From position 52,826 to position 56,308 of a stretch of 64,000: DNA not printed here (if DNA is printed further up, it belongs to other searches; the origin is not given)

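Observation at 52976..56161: Orphan 1061-aa sacsin/MORC-like GHKL ATPase fused to a DUF3883-type PD-(D/E)xK nuclease: candidate single-polypeptide defence/conflict system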

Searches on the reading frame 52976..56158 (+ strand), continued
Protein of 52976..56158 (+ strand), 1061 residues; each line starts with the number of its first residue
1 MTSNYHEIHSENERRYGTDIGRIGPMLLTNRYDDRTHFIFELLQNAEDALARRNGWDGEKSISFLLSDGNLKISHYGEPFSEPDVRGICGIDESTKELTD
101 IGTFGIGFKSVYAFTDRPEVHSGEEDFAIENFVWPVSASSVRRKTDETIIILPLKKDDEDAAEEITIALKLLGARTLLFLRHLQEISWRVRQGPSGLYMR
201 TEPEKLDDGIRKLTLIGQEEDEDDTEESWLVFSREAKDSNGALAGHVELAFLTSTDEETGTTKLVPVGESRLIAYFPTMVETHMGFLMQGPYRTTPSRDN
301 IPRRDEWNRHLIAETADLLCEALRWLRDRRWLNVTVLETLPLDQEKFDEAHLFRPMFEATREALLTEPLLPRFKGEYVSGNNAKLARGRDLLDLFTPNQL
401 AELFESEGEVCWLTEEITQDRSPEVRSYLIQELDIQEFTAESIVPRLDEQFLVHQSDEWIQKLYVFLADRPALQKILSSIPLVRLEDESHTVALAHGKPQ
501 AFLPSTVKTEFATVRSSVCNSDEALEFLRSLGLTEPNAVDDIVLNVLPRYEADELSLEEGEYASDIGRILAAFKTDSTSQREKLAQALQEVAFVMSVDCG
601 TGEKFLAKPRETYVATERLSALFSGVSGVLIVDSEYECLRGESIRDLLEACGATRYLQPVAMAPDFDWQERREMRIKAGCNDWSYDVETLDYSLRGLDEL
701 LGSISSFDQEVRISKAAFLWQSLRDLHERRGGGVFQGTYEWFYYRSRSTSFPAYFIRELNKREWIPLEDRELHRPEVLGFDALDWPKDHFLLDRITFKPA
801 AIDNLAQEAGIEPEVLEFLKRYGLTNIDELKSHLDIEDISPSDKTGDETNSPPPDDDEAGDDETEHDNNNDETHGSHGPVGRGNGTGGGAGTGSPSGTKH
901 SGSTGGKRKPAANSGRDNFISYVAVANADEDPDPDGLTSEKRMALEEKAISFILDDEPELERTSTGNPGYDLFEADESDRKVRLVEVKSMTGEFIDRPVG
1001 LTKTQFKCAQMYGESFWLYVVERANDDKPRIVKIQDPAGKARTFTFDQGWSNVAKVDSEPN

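Call 53: fold_search(model_id=the predicted structure, library=pdb)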
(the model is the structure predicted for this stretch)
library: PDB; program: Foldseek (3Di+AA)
matches with E <= 10: 419; with E <= 0.001: 136
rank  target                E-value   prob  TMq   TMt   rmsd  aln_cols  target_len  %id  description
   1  5tth_A                1.2e-08  1.00  0.20  0.29  17.0       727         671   13  Heterodimeric SpyCatcher/SpyTag-fused zebrafish TRAP1 in ATP/ADP-hybrid state (released 2017-08-23)
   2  6xlc_A                1.4e-08  1.00  0.21  0.33  16.7       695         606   12  Full-length Hsc82 bound to AMPPNP (released 2021-06-30)
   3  8ffv_A                1.6e-08  1.00  0.21  0.32  21.5       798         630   11  Cryo-EM structure of the GR-Hsp90-FKBP52 complex (released 2023-11-01)
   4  2cg9_A                1.7e-08  1.00  0.22  0.34  16.9       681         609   12  Crystal structure of an Hsp90-Sba1 closed chaperone complex (released 2006-04-12)
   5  7kw7_B                2.1e-08  1.00  0.20  0.29  13.6       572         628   13  Atomic cryoEM structure of Hsp90-Hsp70-Hop-GR (released 2021-12-08)
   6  7krj_A                2.7e-08  1.00  0.22  0.33  12.7       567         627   14  The GR-Maturation Complex: Glucocorticoid Receptor in complex with Hsp90 and co-chaperone p23 (released 2022-01-12)
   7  8ffv_B                2.7e-08  1.00  0.23  0.34  14.9       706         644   12  Cryo-EM structure of the GR-Hsp90-FKBP52 complex (released 2023-11-01)
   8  4j0b_A                2.7e-08  1.00  0.23  0.35  15.8       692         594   14  Structure of mitochondrial Hsp90 (TRAP1) with ADP-BeF3 (released 2014-01-22)
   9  6xg6_A                3.0e-08  1.00  0.22  0.34  16.7       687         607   14  Full-length human mitochondrial Hsp90 (TRAP1) with ADP-BeF3 (released 2020-09-30)
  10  8h77_B                3.3e-08  1.00  0.19  0.29  17.3       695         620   13  Hsp90-AhR-p23-XAP2 complex (released 2023-01-04)
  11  5tvu_A                4.0e-08  1.00  0.21  0.33  16.5       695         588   14  Crystal structure of mitochondrial Hsp90 (TRAP1) with ATP in absence of Mg (released 2018-03-14)
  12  8ffw_B                6.5e-08  1.00  0.22  0.32  18.2       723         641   12  Cryo-EM structure of the GR-Hsp90-FKBP51 complex (released 2023-11-01)
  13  8gae_B                6.9e-08  1.00  0.21  0.32  12.8       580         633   14  Hsp90 provides platform for CRaf dephosphorylation by PP5 (released 2023-04-26)
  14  7zr0_A                7.2e-08  1.00  0.21  0.32  12.9       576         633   14  CryoEM structure of HSP90-CDC37-BRAF(V600E) complex. (released 2022-12-14)
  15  4iyn_A                7.6e-08  1.00  0.20  0.32  17.3       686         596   14  Structure of mitochondrial Hsp90 (TRAP1) with ADP-ALF4- (released 2014-01-22)
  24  5v44_C                3.6e-06  1.00  0.12  0.47   7.7       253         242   19  Crystal structure of the SR1 domain of human sacsin (released 2017-05-24)
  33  5v44_A                6.6e-06  1.00  0.13  0.55   4.8       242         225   19  Crystal structure of the SR1 domain of human sacsin (released 2017-05-24)
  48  5v44_B                1.0e-05  1.00  0.12  0.48   7.4       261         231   17  Crystal structure of the SR1 domain of human sacsin (released 2017-05-24)
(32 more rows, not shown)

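Call 86: find_related_loci(query=A1, collection=viral_contigs, flank=6000)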
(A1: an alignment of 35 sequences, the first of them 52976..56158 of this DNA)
Query A1 (1061 aa) in viral_contigs; peptide patterns used: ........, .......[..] (x = any residue, [..] = any of these).
16 stretches matched a pattern; 5 encode a relative of the query (tblastn E <= 1e-3); 5 distinct loci.
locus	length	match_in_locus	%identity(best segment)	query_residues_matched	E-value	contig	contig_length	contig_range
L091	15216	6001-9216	51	1-1059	0e+0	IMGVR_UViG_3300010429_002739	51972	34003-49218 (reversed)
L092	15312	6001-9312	48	1-1057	0e+0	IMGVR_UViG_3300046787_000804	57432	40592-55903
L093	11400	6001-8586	49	1-868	0e+0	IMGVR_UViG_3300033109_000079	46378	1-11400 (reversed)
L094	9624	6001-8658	47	1-881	0e+0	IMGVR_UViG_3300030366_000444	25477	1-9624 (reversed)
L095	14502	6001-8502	39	1-836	0e+0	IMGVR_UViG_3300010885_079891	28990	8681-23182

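Call 100: search_dna_similar(query=window:52976-56158:+, collection=plasmids, mode=protein, max_rows=15, max_evalue=1e-10)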
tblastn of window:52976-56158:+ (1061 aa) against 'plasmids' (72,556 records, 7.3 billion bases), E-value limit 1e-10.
Records with a match: 8; places in all: 8; records where one place covers at least 80% of the query: 0.
Best place of each record, by identity: <60% 8.
By first word of the organism name: Rhizobium 2; Methanomethylovorans 1; Sulfuricurvum 1; Chryseobacterium 1; Hymenobacter 1; Ensifer 1; Microvirga 1.
By predicted mobility (MOB-suite, as given by PLSDB): non-mobilizable 6; mobilizable 1; conjugative 1.
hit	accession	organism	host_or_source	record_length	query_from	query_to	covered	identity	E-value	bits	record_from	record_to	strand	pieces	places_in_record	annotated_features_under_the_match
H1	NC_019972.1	Methanomethylovorans hollandica DSM 15978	-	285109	5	820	77%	32.1%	8e-110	384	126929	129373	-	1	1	molecular chaperone of HSP90 family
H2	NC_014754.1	Sulfuricurvum kujiense DSM 16994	drain water from underground crude oil ...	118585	9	809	75%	27.6%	2e-64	247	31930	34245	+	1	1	DUF3883 domain-containing protein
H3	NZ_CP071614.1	Rhizobium bangladeshense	lentil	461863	29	775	70%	27.0%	1e-42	178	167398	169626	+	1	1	hypothetical protein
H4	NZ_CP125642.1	Rhizobium sp. BT03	Phaseolus vulgaris,Pure culture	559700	29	775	70%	26.9%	1e-43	181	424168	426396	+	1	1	hypothetical protein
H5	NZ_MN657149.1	Chryseobacterium sp.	-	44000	31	723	65%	25.3%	9e-51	204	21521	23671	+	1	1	AAA domain-containing protein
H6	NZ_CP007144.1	Hymenobacter swuensis DY53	-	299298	27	636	57%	26.7%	2e-25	122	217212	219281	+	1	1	AAA domain-containing protein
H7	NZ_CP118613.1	Ensifer adhaerens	Pure isolate,Rhizosphere of Cyperus ...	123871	31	535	48%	31.1%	1e-33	149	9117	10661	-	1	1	hypothetical protein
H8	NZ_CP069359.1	Microvirga sp. VF16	Vachellia farnesiana,Cell culture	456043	910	1054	14%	36.8%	4e-14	85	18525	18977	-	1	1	DUF3883 domain-containing protein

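Call 102: search_protein_families(library=pfam, proteins=[L093:9310-9996:+, L095:3131-5989:+, L095:9573-10721:+], max_evalue=0.01)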
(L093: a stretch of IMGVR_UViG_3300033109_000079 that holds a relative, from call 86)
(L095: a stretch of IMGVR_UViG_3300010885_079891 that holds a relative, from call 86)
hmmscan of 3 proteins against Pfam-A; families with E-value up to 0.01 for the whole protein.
L093:9310-9996:+ (229 aa): 0 families

L095:3131-5989:+ (953 aa): 8 families
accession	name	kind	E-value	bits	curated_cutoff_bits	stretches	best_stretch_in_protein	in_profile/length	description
PF00580.27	UvrD-helicase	-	2e-59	202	23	1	13-290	1-271/271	UvrD/REP helicase N-terminal domain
PF12705.13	PDDEXK_1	-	3.8e-25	89.7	22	1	704-942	6-246/247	PD-(D/E)XK nuclease superfamily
PF13361.12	UvrD_C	-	3.3e-22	79.8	25.6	2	521-655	236-346/350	UvrD-like helicase C-terminal domain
PF13245.12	AAA_19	-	3.2e-19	69.9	25.1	1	17-275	1-134/134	AAA domain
PF13538.12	UvrD_C_2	-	8.1e-08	32.5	27.4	1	581-601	1-23/52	UvrD-like helicase C-terminal domain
PF13604.12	AAA_30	-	6.1e-07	29.8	27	1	13-85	2-74/191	AAA domain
PF01930.23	Cas_Cas4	-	7.6e-05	23.3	22.7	1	809-943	47-159/160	Domain of unknown function DUF83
PF13086.12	AAA_11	-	0.0099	16.1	27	0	13-99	2-93/257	AAA domain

L095:9573-10721:+ (383 aa): 3 families
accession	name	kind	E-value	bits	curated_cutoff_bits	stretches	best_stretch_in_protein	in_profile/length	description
PF06114.19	Peptidase_M78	-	1.4e-08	35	22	1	276-332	43-96/123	IrrE N-terminal-like domain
PF01381.28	HTH_3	-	7.8e-08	32.7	23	1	41-90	5-54/55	Helix-turn-helix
PF13560.12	HTH_31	-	0.0021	18.8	27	1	43-88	12-58/64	Helix-turn-helix domain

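Call 108: get_annotated_region(hit=H1, flank=8000)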
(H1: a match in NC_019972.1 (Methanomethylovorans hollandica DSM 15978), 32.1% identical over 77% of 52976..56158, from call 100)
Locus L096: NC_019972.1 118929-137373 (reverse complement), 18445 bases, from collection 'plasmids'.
description: Methanomethylovorans hollandica DSM 15978 plasmid pMETHO01, complete sequence
organism: Methanomethylovorans hollandica DSM 15978 (NCBI taxid 867904)
taxonomy: Archaea; Euryarchaeota; Methanomicrobia; Methanosarcinales; Methanosarcinaceae; Methanomethylovorans; Methanomethylovorans hollandica; Methanomethylovorans hollandica DSM 15978
host: -; source: -; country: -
typing (MOB-suite, as given by PLSDB): non-mobilizable; replicon rep_cluster_57
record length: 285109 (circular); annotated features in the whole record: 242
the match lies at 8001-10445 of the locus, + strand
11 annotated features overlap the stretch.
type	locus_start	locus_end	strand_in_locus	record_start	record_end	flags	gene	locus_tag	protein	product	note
CDS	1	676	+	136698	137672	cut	-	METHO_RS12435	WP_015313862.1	tetratricopeptide repeat protein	-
CDS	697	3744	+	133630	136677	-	-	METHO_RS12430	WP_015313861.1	ATP-dependent DNA helicase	-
CDS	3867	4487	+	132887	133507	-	-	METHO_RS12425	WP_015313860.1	hypothetical protein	-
CDS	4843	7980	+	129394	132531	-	-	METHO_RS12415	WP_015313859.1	helicase-related protein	-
CDS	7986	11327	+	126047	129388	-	-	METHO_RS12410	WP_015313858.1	molecular chaperone of HSP90 family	-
CDS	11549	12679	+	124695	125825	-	-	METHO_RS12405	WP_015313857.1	hypothetical protein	-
CDS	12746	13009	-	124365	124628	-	-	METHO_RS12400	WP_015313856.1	type II toxin-antitoxin system RelE/ParE family toxin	GO:0030541 - plasmid partitioning [Evidence IEA]; GO:0051290 - protein heterotetramerization [Evidence IEA]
CDS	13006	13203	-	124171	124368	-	-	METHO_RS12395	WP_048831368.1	hypothetical protein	-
CDS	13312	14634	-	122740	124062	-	-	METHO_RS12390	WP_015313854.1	restriction endonuclease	GO:0009307 - DNA restriction-modification system [Evidence IEA]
CDS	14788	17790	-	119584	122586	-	-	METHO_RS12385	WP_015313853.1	DEAD/DEAH box helicase family protein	-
CDS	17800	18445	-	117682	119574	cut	-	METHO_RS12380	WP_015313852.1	site-specific DNA-methyltransferase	GO:0006306 - DNA methylation [Evidence IEA]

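Call 111: search_protein_representatives(protein=window:52976-56158:+)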
Query: 1061 residues. Proteins with E-value up to 0.001 (for the whole library): 7049; up to 1e-10: 4095; up to 1e-30: 1690. The best 150 are listed.
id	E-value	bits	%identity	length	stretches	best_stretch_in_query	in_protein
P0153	0.0e+00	1104.9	52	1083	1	19-1055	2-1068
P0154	0.0e+00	1098.7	49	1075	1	1-1057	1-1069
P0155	6.0e-299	1011.1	49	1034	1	4-1056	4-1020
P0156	7.6e-299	1010.7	48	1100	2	1-869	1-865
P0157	1.4e-297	1006.6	47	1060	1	1-1058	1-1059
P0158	2.1e-294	996.0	47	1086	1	1-1057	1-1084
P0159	4.7e-291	984.9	45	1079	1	1-1053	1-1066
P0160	7.6e-291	984.2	46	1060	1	3-1057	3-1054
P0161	1.5e-289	980.0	46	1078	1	1-1056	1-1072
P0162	9.2e-288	974.0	45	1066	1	1-1060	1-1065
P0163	3.5e-287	972.1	46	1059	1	4-1058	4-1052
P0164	8.3e-286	967.5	47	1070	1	2-1055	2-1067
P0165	4.5e-285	965.1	45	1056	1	1-1057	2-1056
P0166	4.2e-282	955.3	46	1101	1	3-1057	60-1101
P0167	1.4e-281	953.5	46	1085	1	1-1059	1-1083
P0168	3.5e-279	945.6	51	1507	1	2-864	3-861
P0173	3.4e-274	929.1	44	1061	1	1-1057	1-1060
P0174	8.5e-273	924.5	44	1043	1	4-1059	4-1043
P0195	1.2e-248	844.5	43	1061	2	1-846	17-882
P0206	1.4e-238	811.2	43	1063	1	3-1056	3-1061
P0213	7.7e-228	775.6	47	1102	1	3-841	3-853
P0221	2.1e-219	747.7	45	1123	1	2-825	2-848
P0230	2.1e-214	731.1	46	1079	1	3-822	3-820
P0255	4.8e-186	637.2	43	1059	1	2-844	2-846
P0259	6.4e-184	630.2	41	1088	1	4-854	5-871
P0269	3.6e-173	594.6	42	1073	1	1-820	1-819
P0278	6.2e-171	587.2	42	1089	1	1-835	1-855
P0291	1.6e-163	562.7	40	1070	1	16-835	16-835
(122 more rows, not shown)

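Call 112: search_protein_families(library=pfam, proteins=[P0168, P0213, P0221, P0230, P0259, P0269, P0278, P0291], max_evalue=0.001)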
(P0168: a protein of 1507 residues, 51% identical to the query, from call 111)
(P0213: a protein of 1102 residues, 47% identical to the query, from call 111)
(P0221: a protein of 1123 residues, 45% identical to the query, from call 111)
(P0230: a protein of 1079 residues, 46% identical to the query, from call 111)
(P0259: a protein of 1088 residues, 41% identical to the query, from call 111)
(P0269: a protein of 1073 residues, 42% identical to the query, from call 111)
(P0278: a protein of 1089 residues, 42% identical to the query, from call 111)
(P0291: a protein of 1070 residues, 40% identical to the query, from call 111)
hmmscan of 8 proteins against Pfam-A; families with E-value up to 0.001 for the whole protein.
P0168 (1507 aa): 1 family
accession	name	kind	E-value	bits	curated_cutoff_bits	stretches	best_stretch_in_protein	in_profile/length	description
PF25794.1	SACS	-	2e-14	54.4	32.8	1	79-130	74-126/247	Sacsin domain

P0213 (1102 aa): 1 family
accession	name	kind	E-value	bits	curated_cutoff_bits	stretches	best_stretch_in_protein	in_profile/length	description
PF25794.1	SACS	-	2.9e-14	53.9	32.8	1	31-126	14-121/247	Sacsin domain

P0221 (1123 aa): 1 family
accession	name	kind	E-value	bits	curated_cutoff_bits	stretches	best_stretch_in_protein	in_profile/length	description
PF25794.1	SACS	-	1.1e-16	61.9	32.8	1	32-127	15-122/247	Sacsin domain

P0230 (1079 aa): 1 family
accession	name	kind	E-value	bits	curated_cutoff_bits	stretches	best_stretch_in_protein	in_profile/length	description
PF25794.1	SACS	-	2.7e-15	57.3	32.8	1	31-127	14-122/247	Sacsin domain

P0259 (1088 aa): 1 family
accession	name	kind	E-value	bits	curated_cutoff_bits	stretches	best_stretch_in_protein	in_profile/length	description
PF25794.1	SACS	-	2.8e-13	50.7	32.8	1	80-128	74-123/247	Sacsin domain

P0269 (1073 aa): 1 family
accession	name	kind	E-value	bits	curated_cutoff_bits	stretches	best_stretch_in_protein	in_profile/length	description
PF25794.1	SACS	-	8.8e-16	58.9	32.8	1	81-144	75-137/247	Sacsin domain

P0278 (1089 aa): 1 family
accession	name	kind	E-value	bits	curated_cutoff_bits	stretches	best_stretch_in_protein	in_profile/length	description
PF25794.1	SACS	-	1.7e-11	44.9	32.8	1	33-134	15-128/247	Sacsin domain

P0291 (1070 aa): 1 family
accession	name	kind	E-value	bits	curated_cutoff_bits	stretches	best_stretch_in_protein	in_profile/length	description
PF25794.1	SACS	-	9.7e-10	39.1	32.8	1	79-125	75-122/247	Sacsin domain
